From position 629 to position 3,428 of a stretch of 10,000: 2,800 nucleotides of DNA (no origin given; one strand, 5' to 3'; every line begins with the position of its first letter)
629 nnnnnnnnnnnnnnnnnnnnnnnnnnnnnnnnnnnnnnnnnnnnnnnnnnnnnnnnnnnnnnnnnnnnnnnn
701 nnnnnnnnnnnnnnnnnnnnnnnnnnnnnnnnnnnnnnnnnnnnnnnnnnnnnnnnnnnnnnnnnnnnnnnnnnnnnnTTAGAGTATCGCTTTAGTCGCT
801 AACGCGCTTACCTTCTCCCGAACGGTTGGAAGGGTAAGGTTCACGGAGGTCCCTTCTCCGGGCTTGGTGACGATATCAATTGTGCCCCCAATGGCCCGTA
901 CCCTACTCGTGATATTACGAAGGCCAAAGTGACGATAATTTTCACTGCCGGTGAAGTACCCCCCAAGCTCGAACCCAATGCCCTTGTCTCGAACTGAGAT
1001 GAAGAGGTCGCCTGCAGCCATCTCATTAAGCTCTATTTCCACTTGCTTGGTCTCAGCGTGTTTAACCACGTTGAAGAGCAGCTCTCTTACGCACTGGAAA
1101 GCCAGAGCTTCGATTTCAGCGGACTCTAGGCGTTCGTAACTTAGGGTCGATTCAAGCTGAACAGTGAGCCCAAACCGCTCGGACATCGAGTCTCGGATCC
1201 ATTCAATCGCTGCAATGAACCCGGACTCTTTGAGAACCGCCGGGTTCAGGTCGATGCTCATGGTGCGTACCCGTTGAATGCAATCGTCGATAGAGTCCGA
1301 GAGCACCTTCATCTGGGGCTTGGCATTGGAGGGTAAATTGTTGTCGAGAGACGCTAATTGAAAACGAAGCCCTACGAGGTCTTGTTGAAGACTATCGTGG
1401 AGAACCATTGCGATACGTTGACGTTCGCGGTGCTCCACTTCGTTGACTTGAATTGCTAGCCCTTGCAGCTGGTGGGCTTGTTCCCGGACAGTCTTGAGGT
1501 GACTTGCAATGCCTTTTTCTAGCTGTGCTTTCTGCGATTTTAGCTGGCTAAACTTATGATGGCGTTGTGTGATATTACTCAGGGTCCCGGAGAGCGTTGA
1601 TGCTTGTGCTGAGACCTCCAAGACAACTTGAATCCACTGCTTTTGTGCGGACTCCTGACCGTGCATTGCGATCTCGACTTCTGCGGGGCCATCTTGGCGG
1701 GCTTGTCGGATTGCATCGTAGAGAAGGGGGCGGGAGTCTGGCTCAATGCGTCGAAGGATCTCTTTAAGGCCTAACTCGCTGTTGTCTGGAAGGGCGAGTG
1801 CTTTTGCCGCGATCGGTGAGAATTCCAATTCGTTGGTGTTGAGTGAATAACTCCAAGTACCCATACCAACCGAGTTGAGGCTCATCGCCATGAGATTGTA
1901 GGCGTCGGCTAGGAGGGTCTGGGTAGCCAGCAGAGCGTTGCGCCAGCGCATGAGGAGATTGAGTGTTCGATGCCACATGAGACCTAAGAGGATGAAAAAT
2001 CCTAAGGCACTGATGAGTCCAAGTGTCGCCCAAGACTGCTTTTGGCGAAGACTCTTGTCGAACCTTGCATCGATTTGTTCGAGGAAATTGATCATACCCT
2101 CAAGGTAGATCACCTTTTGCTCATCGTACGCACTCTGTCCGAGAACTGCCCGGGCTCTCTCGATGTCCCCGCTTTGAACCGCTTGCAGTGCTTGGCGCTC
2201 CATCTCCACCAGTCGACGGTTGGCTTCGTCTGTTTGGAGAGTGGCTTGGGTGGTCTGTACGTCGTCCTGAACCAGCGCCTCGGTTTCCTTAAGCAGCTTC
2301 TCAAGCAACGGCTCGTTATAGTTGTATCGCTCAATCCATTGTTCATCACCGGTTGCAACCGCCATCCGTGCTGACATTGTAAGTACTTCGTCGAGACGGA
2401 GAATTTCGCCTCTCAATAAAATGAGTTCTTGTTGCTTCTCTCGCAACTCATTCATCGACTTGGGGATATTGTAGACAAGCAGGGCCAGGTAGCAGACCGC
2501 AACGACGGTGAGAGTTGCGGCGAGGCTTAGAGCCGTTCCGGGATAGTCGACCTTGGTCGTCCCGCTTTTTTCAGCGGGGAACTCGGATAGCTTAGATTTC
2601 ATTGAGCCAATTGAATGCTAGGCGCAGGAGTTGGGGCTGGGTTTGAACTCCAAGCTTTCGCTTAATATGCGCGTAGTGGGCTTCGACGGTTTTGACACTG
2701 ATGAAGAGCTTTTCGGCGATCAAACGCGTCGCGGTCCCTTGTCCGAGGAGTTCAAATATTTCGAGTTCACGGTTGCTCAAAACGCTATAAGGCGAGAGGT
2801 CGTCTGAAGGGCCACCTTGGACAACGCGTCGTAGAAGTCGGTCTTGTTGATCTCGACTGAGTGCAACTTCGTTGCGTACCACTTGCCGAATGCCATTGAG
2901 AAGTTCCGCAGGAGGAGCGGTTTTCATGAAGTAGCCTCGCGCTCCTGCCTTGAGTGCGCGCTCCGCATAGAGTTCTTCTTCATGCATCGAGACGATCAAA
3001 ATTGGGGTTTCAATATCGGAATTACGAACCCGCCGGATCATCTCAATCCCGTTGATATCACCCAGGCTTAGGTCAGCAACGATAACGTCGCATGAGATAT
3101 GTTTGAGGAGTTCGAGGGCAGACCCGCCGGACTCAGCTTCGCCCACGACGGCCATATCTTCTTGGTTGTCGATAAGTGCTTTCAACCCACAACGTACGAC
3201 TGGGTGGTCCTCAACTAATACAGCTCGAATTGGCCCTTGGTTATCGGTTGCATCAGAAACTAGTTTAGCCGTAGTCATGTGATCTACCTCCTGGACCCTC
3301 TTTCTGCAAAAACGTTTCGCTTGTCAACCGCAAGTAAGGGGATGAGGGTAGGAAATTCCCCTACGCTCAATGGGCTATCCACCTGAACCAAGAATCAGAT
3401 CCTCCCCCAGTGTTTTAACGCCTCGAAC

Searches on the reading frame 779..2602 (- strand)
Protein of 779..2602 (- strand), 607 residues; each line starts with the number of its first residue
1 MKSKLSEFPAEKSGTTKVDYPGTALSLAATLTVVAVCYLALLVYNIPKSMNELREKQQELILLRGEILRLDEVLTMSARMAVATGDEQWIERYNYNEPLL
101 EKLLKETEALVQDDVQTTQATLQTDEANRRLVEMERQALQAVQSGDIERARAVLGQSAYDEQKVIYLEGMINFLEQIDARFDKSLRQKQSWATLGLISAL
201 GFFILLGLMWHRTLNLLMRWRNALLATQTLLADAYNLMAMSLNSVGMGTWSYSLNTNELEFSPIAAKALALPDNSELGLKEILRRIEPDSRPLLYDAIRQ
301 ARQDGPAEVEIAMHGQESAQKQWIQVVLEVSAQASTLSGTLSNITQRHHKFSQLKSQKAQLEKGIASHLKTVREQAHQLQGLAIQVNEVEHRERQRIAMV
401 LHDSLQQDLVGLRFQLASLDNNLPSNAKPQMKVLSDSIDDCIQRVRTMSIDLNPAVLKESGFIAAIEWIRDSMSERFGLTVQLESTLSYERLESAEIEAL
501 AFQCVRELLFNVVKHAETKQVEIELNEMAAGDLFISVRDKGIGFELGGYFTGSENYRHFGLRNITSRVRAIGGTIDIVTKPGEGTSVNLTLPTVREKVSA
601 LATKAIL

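Call 3: search_protein_families(library=pfam, proteins=[window:779-2602:-], max_evalue=0.01)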
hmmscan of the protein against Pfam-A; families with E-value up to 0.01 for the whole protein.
window:779-2602:- (607 aa): 3 families
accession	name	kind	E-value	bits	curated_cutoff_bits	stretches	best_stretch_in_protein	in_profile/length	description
PF02518.31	HATPase_c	-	4.7e-12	46.8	26.4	1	500-593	5-109/111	Histidine kinase-, DNA gyrase B-, and HSP90-like ATPase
PF07730.19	HisKA_3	-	2.3e-09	38.1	24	1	393-456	1-67/68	Histidine kinase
PF13581.12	HATPase_c_2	-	0.0048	17.4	27.4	0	487-545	19-80/127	Histidine kinase-like ATPase domain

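Call 47: search_protein_families(library=ncbifam, proteins=[window:779-2602:-], max_evalue=0.001)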
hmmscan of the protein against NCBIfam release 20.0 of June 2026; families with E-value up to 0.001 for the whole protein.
window:779-2602:- (607 aa): 11 families
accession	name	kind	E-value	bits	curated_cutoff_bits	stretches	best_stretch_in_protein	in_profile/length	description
NF052443.1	SensHisKinMctS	equivalog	2.3e-31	108.6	700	1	373-595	230-450/457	two-component system sensor histidine kinase MctS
NF008184.0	PRK10935.1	equivalog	3.5e-26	92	553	1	308-596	292-562/565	nitrate/nitrite two-component system sensor histidine kinase NarQ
NF052531.1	Strep_LiaS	equivalog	1.2e-22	80.6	450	1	355-593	93-327/328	envelope stress sensor histidine kinase LiaS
NF008649.0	PRK11644.1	equivalog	4.1e-19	68.7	408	1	373-594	283-497/499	signal transduction histidine-protein kinase/phosphatase UhpB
NF007896.0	PRK10600.1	equivalog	3e-18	65.8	578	1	365-592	369-584/598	nitrate/nitrite two-component system sensor histidine kinase NarX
NF047786.1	his_kin_MadS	equivalog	1.6e-13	50.5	500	1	323-592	158-434/434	MadS family sensor histidine kinase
NF047322.1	HK_morpho_MacS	equivalog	1.7e-12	47.2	300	1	370-592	161-367/367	MacS family sensor histidine kinase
NF041777.1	sens_FixL_Rhizob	equivalog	2.6e-08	33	850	1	242-362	2-126/485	sensor protein FixL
NF040691.1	MtrAB_MtrB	equivalog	2.4e-05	23.5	450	1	504-574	391-456/507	MtrAB system histidine kinase MtrB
NF008302.0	PRK11091.1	equivalog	0.00018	19.9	838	0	443-544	342-442/779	aerobic respiration two-component sensor histidine kinase ArcB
NF008468.0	PRK11360.1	equivalog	0.00025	19.6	646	1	480-597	490-612/616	two-component system sensor histidine kinase AtoS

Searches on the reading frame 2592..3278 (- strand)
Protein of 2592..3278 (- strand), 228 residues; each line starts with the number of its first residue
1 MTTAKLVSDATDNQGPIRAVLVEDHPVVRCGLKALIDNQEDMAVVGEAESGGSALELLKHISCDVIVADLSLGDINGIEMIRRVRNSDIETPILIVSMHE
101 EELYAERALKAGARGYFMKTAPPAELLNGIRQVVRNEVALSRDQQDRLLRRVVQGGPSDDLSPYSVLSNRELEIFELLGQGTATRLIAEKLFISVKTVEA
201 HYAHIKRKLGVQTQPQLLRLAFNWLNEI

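Call 3: search_protein_families(library=pfam, proteins=[window:2592-3278:-], max_evalue=0.01)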
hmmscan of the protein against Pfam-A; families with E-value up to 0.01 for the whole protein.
window:2592-3278:- (228 aa): 2 families
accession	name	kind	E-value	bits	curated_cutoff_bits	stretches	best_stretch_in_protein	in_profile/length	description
PF00072.30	Response_reg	-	9.2e-27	93.9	30.2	1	20-130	2-110/111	Response regulator receiver domain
PF00196.25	GerE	-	2.1e-16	59.7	23.5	1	165-221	1-57/57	Bacterial regulatory proteins, luxR family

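Call 47: search_protein_families(library=ncbifam, proteins=[window:2592-3278:-], max_evalue=0.001)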
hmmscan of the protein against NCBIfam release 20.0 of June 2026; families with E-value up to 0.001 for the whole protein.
window:2592-3278:- (228 aa): 94 families (the best 25 are shown)
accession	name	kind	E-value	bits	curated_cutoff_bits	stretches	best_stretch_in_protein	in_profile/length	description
NF052445.1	RespRegMctR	equivalog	4.5e-42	143.8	300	1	16-222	1-200/205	two-component system response regulator MctR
NF007935.0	PRK10651.1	equivalog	2.2e-39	134.9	250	1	13-213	3-202/216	two-component system response regulator NarL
NF047785.1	respo_reg_MadR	equivalog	5.5e-37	127.2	300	1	17-214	1-196/209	MadR family response regulator transcription factor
NF007018.1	PRK09483.1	equivalog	3e-35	121.8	280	1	17-223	2-205/217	UvrY/SirA/GacA family response regulator transcription factor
NF007708.0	PRK10403.1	equivalog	3.9e-33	114.7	343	1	15-213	5-200/215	nitrate/nitrite response regulator protein NarP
NF011896.0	PRK15369.1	equivalog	6.8e-33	114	242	1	18-221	5-204/211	two component system response regulator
NF007403.0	PRK09935.1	equivalog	4.6e-28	98.2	271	1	17-220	4-203/210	fimbria biosynthesis transcriptional regulator FimZ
NF007685.0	PRK10360.1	equivalog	2.4e-26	92.8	258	1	18-222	3-193/196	response regulator transcription factor UhpA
NF007419.0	PRK09958.1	equivalog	3e-25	89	251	1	18-221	2-198/204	acid-sensing system DNA-binding response regulator EvgA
NF006900.1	PRK09390.1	equivalog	1.1e-20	74.1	255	1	21-222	9-198/203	response regulator FixJ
NF045991.1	RespRegCtrARhodob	equivalog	5.1e-17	62.4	350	1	17-142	1-124/224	response regulator transcription factor CtrA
NF008098.0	PRK10840.1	equivalog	5.4e-17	62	235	1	19-218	6-202/216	response regulator transcription factor RcsB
NF041733.1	resp_reg_CseB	equivalog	2.2e-15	56.7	350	1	20-142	4-123/228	two-component system response regulator CseB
NF001965.0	PRK00742.1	subfamily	7.2e-15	55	293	1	16-121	3-109/357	chemotaxis-specific protein-glutamate methyltransferase CheB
NF007969.0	PRK10693.1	equivalog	1.2e-14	54.1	329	1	20-134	11-120/337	two-component system response regulator RssB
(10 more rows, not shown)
